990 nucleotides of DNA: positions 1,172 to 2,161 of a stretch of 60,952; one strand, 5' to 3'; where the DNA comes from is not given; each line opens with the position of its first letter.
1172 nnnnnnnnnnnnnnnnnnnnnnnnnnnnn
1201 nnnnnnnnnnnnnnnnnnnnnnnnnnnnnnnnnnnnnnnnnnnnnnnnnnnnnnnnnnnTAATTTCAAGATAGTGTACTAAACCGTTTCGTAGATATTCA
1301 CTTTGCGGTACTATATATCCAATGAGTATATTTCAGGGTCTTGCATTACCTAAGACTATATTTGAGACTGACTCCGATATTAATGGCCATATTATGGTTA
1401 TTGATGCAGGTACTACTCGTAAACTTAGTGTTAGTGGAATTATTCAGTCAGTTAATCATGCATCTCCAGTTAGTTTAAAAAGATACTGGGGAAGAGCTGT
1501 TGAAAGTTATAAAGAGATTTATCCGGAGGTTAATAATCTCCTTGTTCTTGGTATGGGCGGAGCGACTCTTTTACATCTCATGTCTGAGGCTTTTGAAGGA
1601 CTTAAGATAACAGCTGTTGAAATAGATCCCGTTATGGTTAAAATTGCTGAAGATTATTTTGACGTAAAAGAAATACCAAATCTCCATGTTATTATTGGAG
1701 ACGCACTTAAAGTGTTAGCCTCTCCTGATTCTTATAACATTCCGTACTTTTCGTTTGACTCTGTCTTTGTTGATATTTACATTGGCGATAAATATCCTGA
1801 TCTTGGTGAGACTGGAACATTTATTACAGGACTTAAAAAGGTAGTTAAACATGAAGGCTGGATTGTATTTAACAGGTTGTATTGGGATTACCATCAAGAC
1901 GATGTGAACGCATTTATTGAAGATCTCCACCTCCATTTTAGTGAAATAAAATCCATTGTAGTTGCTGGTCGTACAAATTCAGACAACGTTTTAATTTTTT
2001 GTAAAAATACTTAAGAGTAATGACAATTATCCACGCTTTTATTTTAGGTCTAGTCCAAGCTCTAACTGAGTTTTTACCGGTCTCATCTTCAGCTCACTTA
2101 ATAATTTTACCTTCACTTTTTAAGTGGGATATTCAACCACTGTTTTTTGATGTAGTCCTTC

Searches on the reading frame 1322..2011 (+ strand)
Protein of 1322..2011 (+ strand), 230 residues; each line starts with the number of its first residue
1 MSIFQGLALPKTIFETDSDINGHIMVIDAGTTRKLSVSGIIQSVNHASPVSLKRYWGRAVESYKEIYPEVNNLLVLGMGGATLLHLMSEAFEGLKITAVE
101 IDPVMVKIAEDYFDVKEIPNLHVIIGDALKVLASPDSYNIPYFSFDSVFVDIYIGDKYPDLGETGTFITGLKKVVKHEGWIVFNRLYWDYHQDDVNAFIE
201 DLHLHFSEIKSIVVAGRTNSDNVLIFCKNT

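Call 45: search_protein_families(library=pfam, proteins=[window:1322-2011:+], max_evalue=0.001)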
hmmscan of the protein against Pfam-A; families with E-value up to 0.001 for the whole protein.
window:1322-2011:+ (230 aa): 3 families
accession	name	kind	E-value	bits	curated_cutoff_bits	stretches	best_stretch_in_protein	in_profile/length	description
PF01564.23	Spermine_synth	-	9.8e-05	22.4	22.9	1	71-227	20-174/186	Spermine/spermidine synthase domain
PF13649.12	Methyltransf_25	-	0.00021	22.3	27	1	74-142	2-69/97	Methyltransferase domain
PF13847.12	Methyltransf_31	-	0.00074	19.7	27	0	76-187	10-113/145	Methyltransferase domain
